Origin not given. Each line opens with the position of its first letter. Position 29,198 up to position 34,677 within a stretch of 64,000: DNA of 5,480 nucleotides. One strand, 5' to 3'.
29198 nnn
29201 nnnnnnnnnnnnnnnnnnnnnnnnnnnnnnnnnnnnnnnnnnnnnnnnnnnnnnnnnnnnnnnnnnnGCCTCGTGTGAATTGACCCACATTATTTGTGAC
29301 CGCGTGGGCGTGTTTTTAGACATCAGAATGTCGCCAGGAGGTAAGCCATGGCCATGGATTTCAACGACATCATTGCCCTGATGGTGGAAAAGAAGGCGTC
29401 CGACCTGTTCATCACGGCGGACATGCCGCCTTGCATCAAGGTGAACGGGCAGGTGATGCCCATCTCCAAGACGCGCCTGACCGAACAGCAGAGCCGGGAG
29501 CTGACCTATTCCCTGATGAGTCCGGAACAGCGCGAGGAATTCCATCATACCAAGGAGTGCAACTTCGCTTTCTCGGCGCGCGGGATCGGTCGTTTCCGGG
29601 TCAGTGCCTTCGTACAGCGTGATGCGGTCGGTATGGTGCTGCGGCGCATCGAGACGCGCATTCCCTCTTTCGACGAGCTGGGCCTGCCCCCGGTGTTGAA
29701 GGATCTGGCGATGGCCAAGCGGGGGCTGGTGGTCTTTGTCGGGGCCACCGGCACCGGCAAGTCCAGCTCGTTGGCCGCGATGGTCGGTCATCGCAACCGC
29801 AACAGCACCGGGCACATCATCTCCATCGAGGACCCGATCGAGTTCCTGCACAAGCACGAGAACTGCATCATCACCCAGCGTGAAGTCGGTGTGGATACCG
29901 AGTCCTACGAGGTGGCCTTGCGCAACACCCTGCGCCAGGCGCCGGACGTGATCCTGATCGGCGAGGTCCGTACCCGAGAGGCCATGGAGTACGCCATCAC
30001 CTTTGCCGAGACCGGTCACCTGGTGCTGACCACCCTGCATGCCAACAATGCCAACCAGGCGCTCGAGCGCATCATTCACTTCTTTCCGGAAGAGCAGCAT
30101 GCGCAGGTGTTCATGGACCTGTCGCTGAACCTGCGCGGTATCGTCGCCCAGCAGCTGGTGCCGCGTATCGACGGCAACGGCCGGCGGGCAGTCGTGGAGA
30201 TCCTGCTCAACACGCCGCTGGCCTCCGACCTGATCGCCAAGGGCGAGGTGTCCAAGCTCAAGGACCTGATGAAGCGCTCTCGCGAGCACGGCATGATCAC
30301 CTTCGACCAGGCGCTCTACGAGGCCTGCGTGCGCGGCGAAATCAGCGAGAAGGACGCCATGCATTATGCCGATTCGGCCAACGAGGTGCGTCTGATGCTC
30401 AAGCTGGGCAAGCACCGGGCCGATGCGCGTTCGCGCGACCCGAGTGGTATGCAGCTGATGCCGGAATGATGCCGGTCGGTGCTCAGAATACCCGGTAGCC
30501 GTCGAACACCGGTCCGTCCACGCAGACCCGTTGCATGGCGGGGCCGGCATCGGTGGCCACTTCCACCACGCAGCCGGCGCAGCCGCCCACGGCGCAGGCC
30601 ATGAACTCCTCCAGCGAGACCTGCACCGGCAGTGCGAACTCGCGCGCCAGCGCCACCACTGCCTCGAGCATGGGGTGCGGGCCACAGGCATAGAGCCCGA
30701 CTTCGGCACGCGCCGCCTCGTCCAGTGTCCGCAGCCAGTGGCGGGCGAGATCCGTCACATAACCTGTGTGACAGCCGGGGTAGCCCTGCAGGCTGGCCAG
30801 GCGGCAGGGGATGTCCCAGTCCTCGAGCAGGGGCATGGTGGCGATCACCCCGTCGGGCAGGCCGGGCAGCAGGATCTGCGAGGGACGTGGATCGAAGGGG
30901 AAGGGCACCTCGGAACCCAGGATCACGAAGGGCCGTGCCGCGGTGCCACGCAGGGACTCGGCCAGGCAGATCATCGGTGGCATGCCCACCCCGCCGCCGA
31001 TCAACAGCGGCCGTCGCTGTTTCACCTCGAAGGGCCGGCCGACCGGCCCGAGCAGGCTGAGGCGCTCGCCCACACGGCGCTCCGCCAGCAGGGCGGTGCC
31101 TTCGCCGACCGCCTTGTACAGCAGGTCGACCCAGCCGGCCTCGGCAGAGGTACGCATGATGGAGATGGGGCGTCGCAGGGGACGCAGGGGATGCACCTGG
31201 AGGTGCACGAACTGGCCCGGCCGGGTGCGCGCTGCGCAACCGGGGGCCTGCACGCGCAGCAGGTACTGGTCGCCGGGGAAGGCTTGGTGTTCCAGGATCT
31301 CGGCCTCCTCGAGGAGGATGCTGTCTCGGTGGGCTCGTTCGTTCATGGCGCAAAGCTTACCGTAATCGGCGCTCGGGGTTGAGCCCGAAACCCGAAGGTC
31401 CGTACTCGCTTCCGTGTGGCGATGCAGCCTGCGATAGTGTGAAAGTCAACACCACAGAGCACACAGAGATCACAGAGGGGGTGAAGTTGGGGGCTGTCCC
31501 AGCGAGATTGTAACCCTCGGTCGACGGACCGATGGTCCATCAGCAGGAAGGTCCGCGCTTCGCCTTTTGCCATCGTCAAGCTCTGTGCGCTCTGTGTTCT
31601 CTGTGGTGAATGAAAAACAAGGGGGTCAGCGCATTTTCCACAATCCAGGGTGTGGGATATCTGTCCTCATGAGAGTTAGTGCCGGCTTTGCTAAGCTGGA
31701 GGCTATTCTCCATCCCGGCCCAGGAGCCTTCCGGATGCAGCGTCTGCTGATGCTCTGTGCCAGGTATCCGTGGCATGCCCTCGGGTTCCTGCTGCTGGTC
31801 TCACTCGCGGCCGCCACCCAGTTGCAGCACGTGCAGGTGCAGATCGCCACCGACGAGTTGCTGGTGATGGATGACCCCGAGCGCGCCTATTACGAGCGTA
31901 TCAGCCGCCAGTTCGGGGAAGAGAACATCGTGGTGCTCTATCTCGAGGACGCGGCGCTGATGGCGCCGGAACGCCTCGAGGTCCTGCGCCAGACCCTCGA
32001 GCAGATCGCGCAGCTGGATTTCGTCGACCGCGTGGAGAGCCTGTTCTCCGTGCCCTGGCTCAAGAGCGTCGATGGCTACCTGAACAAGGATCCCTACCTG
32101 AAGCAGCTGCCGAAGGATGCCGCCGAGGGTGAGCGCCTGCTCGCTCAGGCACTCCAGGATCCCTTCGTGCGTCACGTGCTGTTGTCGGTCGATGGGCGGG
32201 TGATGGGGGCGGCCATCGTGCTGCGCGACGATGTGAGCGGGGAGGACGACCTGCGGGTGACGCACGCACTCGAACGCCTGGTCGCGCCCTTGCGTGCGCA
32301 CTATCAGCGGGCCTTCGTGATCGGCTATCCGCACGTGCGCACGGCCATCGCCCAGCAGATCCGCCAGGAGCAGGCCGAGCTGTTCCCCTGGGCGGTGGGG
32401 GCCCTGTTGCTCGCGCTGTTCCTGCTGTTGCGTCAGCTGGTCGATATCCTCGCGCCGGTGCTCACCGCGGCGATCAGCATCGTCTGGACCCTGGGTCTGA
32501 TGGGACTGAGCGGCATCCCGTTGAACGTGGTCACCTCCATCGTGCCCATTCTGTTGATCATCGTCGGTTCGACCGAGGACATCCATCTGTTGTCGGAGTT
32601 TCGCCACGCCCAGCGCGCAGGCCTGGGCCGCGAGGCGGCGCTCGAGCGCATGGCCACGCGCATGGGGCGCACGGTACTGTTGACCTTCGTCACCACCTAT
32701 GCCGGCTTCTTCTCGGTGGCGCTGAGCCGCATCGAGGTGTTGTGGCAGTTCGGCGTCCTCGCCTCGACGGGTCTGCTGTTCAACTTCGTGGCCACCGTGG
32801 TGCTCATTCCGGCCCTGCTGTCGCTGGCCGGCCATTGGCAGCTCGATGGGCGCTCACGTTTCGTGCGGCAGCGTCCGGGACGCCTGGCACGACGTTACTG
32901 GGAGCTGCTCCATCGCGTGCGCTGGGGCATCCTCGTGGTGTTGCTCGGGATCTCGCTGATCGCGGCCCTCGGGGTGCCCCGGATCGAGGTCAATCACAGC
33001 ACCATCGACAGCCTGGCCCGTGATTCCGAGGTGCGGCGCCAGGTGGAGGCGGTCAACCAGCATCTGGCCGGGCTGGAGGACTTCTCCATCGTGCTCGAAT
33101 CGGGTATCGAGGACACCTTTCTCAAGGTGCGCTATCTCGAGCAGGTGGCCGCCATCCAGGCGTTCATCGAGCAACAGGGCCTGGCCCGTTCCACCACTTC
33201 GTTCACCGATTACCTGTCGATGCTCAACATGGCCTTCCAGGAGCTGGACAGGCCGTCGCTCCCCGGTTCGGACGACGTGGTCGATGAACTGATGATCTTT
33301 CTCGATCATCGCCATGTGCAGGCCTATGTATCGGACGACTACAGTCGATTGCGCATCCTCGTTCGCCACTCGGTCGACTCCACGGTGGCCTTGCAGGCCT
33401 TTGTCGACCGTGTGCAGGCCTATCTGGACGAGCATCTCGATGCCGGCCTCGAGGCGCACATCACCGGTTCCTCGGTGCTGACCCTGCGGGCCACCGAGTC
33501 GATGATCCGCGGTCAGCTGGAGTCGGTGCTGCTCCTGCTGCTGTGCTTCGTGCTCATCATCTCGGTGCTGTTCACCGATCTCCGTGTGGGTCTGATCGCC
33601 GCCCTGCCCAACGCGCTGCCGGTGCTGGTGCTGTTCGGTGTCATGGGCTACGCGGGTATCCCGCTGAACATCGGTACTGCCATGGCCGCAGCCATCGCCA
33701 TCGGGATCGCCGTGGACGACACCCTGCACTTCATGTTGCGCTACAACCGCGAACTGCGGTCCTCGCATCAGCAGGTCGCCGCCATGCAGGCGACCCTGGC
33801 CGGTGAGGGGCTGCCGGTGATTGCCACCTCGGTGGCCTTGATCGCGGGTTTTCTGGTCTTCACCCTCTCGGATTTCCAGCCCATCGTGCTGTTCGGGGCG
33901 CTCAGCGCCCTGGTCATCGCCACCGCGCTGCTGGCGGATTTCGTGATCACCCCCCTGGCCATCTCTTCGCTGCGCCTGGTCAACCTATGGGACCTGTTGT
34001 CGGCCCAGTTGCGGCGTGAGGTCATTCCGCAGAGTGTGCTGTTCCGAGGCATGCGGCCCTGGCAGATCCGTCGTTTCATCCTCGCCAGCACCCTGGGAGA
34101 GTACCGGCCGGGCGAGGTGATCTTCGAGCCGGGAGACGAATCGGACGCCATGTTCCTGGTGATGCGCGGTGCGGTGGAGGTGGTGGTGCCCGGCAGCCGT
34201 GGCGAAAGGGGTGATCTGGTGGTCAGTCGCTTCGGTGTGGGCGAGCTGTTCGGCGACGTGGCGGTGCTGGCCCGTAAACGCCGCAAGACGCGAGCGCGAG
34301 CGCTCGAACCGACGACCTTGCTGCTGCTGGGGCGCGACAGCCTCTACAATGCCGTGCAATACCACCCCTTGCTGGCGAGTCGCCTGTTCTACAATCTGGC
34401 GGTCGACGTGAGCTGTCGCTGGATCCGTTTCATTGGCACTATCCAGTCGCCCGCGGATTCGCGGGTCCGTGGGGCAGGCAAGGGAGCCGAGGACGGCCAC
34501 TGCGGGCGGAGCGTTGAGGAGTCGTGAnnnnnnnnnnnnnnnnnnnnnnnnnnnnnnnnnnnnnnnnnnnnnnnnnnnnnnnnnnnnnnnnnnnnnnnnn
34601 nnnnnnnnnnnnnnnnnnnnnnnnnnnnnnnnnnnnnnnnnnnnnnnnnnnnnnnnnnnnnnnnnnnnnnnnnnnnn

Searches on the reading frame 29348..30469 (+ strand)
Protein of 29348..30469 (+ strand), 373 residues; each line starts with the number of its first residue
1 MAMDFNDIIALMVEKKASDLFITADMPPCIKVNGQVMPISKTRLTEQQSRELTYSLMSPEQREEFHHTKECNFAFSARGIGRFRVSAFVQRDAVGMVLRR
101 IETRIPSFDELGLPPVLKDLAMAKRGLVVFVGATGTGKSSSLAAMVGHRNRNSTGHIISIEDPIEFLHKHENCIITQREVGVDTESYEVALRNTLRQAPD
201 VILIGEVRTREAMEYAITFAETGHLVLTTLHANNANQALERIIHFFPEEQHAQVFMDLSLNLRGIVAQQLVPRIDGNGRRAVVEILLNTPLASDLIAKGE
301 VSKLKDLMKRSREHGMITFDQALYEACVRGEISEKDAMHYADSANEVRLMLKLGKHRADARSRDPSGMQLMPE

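Call 80: search_protein_families(library=pfam, proteins=[window:29348-30469:+], max_evalue=0.00001)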
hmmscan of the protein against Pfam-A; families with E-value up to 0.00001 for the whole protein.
window:29348-30469:+ (373 aa): 1 family
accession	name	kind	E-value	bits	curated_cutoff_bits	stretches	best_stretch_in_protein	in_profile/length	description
PF00437.27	T2SSE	-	6.5e-39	134.1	24.9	1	7-282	14-289/370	Type II/IV secretion system protein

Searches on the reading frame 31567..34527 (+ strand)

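Call 79: search_protein_families(library=pfam, proteins=[window:31567-34527:+], max_evalue=0.00001)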
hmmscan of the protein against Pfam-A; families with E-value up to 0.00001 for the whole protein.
window:31567-34527:+ (986 aa): 4 families
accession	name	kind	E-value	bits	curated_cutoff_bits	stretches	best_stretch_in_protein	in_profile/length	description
PF03176.21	MMPL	-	1.9e-31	109.7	20.5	2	119-446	27-320/333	MMPL family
PF00027.35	cNMP_binding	-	5.8e-16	58.7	27.5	1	845-931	3-87/89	Cyclic nucleotide-binding domain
PF12349.14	Sterol-sensing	-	5.2e-13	49.6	22.3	1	296-423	11-138/153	Sterol-sensing domain of SREBP cleavage-activation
PF02460.24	Patched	-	4.7e-11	43.1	23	1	294-419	31-155/156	Patched SSD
